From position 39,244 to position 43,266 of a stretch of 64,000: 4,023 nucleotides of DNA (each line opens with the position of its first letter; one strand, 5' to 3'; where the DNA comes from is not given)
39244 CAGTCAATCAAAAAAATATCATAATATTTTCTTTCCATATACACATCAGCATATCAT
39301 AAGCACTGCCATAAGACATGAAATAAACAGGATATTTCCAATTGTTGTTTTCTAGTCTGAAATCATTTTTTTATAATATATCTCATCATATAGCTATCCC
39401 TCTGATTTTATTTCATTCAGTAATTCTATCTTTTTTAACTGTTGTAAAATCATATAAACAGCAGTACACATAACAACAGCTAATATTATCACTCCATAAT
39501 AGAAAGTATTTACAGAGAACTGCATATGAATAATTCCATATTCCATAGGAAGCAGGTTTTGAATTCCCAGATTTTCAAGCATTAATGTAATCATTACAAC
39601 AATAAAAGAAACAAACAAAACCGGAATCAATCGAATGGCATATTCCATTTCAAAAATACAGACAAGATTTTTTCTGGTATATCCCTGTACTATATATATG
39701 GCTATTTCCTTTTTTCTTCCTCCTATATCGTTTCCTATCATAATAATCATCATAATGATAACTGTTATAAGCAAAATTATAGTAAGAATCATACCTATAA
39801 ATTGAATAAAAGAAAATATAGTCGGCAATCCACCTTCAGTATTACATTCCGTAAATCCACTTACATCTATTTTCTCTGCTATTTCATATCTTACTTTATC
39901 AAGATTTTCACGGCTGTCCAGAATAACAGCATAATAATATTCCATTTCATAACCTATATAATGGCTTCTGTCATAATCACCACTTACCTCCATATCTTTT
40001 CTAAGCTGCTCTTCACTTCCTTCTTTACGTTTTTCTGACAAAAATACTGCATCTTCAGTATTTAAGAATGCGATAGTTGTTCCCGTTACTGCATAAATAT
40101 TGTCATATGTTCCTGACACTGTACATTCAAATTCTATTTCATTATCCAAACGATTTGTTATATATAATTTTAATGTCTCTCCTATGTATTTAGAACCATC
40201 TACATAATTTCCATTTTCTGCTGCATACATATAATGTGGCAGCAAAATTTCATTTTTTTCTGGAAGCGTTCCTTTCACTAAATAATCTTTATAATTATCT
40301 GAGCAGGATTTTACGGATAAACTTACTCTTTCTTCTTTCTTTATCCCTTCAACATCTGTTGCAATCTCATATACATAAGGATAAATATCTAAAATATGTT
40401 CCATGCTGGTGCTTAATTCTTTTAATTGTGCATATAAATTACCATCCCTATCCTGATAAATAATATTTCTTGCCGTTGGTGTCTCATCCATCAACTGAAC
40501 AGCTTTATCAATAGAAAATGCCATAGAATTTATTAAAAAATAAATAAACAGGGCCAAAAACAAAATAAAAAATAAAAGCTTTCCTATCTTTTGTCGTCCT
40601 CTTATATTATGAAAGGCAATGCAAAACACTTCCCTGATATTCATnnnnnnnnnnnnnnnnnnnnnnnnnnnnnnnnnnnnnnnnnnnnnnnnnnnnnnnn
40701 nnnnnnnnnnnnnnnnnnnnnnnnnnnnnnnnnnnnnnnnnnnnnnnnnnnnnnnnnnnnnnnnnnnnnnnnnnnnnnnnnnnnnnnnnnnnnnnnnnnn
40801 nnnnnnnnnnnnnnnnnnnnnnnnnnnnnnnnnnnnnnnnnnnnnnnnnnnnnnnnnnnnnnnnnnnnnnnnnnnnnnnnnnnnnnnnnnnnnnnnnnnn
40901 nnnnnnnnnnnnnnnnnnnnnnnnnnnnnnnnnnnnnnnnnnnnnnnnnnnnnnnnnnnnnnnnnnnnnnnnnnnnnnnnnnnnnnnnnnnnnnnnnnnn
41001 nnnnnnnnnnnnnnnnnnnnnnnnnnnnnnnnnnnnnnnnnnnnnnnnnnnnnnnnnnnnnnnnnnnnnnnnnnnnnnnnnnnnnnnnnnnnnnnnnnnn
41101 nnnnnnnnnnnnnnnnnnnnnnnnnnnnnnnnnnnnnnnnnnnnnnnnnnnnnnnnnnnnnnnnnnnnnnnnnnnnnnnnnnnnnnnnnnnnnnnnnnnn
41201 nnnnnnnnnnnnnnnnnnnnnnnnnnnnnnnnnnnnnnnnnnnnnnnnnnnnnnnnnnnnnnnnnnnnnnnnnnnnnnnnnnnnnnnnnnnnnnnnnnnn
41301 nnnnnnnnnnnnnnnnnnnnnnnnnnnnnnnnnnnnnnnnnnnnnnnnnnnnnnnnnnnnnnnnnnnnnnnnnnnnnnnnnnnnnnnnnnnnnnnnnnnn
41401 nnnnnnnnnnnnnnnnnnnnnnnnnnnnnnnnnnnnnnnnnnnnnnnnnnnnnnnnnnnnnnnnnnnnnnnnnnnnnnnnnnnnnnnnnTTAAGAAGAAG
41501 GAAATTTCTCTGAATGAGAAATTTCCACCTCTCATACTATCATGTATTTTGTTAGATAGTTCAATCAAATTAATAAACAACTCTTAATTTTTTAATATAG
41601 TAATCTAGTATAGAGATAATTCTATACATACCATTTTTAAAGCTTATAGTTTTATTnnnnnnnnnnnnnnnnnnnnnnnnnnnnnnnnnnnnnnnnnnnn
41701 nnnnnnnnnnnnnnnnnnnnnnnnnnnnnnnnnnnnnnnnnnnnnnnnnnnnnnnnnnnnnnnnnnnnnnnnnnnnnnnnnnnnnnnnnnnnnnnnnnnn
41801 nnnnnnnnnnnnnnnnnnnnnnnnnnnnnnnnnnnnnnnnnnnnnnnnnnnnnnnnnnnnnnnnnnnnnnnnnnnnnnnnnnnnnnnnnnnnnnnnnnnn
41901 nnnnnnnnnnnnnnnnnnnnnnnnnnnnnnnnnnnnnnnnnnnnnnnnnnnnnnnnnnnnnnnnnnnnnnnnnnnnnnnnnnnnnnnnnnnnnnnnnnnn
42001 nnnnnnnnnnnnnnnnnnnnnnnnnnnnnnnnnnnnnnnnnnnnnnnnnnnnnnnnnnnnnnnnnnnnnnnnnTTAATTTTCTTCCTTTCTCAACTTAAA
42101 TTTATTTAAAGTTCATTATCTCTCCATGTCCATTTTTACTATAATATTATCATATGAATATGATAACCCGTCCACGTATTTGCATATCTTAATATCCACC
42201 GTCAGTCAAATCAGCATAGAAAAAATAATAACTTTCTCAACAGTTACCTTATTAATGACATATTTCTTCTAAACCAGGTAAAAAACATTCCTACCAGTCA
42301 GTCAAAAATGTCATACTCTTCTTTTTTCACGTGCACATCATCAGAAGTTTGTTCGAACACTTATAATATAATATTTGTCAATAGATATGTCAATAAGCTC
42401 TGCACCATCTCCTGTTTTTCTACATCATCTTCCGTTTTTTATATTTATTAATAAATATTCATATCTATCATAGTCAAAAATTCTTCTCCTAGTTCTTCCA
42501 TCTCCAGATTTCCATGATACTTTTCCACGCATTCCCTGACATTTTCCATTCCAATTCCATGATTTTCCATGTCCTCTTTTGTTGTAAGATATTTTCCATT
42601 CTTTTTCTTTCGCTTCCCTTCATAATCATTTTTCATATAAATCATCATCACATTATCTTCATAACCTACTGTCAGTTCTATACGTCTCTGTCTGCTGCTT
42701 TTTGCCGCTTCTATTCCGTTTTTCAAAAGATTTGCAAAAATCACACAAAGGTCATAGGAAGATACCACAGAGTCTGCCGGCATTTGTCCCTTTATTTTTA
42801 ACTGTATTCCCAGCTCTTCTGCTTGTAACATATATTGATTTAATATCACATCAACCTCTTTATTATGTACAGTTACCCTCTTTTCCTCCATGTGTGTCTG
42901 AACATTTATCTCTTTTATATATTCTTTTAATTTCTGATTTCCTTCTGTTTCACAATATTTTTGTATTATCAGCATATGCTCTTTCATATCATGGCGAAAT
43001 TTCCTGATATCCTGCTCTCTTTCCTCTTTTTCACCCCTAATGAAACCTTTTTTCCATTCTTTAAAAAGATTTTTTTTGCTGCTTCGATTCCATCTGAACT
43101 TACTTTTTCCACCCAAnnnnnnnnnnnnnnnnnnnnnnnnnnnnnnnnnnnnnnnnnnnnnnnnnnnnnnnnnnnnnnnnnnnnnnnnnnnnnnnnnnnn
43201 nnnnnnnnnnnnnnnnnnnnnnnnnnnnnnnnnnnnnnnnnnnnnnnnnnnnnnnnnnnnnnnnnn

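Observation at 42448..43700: Sensor-less histidine kinase core next to transporter genes, suggesting transporter-coupled sensing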

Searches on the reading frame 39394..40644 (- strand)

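Call 5: search_protein_families(library=pfam, proteins=[window:39394-40644:-], max_evalue=0.01)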
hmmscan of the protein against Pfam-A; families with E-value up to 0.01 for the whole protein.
window:39394-40644:- (416 aa): 1 family
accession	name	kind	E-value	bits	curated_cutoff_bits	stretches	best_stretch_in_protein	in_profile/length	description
PF02687.27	FtsX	-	5.7e-07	30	25.5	1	286-400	2-113/120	FtsX-like permease C-terminal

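Call 6: search_protein_families(library=ncbifam, proteins=[window:39394-40644:-], max_evalue=0.01)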
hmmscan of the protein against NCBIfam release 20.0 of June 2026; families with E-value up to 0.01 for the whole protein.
window:39394-40644:- (416 aa): 0 families

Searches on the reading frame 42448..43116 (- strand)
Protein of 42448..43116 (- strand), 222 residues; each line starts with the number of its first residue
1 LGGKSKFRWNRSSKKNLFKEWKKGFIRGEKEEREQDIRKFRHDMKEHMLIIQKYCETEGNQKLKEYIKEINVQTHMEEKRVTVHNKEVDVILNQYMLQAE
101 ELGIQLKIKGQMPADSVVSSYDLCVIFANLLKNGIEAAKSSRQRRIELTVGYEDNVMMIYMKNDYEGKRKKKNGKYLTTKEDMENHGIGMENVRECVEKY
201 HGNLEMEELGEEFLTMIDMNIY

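Call 5: search_protein_families(library=pfam, proteins=[window:42448-43116:-], max_evalue=0.01)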
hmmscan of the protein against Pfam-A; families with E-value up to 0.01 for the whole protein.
window:42448-43116:- (222 aa): 3 families
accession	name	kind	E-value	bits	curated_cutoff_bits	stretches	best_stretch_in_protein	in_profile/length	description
PF14501.12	HATPase_c_5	-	1.4e-24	86.4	22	1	120-218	3-100/102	GHKL domain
PF02518.31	HATPase_c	-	6e-06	27.1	26.4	1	123-208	6-96/111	Histidine kinase-, DNA gyrase B-, and HSP90-like ATPase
PF14689.11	SPOB_a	-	0.0015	18.5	28.1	1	37-79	16-58/62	Sensor_kinase_SpoOB-type, alpha-helical domain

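Call 6: search_protein_families(library=ncbifam, proteins=[window:42448-43116:-], max_evalue=0.01)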
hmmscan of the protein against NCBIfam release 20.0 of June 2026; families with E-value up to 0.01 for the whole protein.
window:42448-43116:- (222 aa): 7 families
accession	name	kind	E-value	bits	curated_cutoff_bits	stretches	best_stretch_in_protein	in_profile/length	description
NF008298.1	PRK11086.1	subfamily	1.8e-12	46.5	520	1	37-215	333-518/529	DcuS/MalK family sensor histidine kinase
NF038334.1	malate_HK_MalK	exception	1.1e-06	27.6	800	1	38-205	334-508/533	malate sensor histidine kinase MalK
NF046015.1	HisKinAgrCStaph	equivalog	7.8e-05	22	500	1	31-199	217-395/414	quorum-sensing sensor histidine kinase AgrC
NF041777.1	sens_FixL_Rhizob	equivalog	0.00022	20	850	1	74-207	329-466/485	sensor protein FixL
NF009267.0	PRK12624.1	equivalog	0.0068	16.9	241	1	124-194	44-114/143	flagellar basal body rod protein FlgB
NF045911.1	TCSHisKinNblS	equivalog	0.0069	14.8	1000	0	85-140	466-522/621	two-component system sensor histidine kinase NblS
TIGR02938.1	nifL_nitrog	equivalog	0.0082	14.7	242.45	1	119-207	384-479/494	nitrogen fixation negative regulator NifL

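Call 7: find_homologous_proteins(query=window:42448-43116:-, max_evalue=0.001)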
Query window:42448-43116:- (222 aa): 3 proteins with E <= 0.001 among 111 candidates.
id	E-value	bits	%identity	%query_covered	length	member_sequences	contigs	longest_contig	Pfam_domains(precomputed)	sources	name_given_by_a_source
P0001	1.3e-71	259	82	65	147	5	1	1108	PF02518.32,PF14501.13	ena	-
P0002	5.3e-22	97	33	77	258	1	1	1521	PF14501.13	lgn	-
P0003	2.1e-10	59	97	16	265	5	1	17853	-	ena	-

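Call 9: find_encoding_contigs(protein=P0003, flank=10000, max_places=6)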
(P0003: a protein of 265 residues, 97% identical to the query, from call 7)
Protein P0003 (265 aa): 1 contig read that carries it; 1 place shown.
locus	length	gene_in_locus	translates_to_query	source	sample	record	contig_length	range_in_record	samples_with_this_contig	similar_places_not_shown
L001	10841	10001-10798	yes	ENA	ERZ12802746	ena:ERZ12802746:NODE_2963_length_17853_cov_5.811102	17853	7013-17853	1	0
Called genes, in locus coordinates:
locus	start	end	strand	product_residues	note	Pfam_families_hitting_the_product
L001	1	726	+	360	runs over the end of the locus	PF00266:Aminotran_5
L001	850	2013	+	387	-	PF00389:2-Hacid_dh, PF02826:2-Hacid_dh_C, PF03446:NAD_binding_2 (weak)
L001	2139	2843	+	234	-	PF00293:NUDIX, PF21906:WHD_NrtR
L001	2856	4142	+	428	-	PF02127:Peptidase_M18, PF05343:Peptidase_M42 (weak)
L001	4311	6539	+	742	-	PF22019:GlgB_N, PF02922:CBM_48, PF00128:Alpha-amylase (weak), PF02806:Alpha-amylase_C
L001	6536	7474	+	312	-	PF05552:MS_channel_1st_1 (weak), PF00924:MS_channel_2nd, PF21082:MS_channel_3rd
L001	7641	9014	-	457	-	PF00206:Lyase_1, PF14698:ASL_C2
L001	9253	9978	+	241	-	PF00072:Response_reg, PF04397:LytTR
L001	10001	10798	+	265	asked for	-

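Call 10: find_encoding_contigs(protein=P0001, flank=10000, max_places=6)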
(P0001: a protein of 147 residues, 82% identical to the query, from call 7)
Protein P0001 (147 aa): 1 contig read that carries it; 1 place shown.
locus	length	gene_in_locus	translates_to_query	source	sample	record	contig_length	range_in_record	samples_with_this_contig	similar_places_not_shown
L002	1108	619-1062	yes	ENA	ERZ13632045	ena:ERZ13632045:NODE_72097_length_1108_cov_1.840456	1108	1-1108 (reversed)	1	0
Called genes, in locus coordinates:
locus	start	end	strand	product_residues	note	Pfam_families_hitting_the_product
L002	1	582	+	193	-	?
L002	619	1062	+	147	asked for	PF02518:HATPase_c (weak), PF14501:HATPase_c_5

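Call 22: search_protein_families(library=pfam, proteins=[P0008, P0011, P0010], max_evalue=0.01)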
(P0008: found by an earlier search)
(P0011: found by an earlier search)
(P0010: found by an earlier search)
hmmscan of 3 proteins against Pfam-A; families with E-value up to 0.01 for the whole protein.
P0008 (241 aa): 2 families
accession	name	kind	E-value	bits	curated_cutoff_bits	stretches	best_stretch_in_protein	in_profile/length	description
PF04397.21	LytTR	-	1.1e-16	61.3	22.6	1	136-231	5-97/98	LytTr DNA-binding domain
PF00072.30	Response_reg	-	7.7e-12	45.8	30.2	1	3-110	1-108/111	Response regulator receiver domain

P0011 (422 aa): 3 families
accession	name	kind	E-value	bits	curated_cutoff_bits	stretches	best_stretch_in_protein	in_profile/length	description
PF14501.12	HATPase_c_5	-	5.3e-24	84.5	22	1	320-418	3-100/102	GHKL domain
PF02518.31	HATPase_c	-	2.3e-05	25.3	26.4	1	323-407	6-95/111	Histidine kinase-, DNA gyrase B-, and HSP90-like ATPase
PF14689.11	SPOB_a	-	0.002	18.1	28.1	1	222-279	1-58/62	Sensor_kinase_SpoOB-type, alpha-helical domain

P0010 (179 aa): 2 families
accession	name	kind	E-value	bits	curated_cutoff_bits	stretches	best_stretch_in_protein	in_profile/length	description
PF14501.12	HATPase_c_5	-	8.1e-25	87.1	22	1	77-175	3-100/102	GHKL domain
PF02518.31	HATPase_c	-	3.3e-06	27.9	26.4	1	80-165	6-96/111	Histidine kinase-, DNA gyrase B-, and HSP90-like ATPase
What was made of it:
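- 42448..42987 (-): Kinase stump: a 179-codon ORF equal to residues 244-422 of the intact 422-aa kinase (the rest of DHp plus the HATPase_c_5 catalytic domain). Its ATG overlaps the regulator's TGA (ATGA). It lacks the membrane sensor and the phospho-acceptor His242. Pfam HATPase_c_5 at 77-175 of the stump (call 22).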
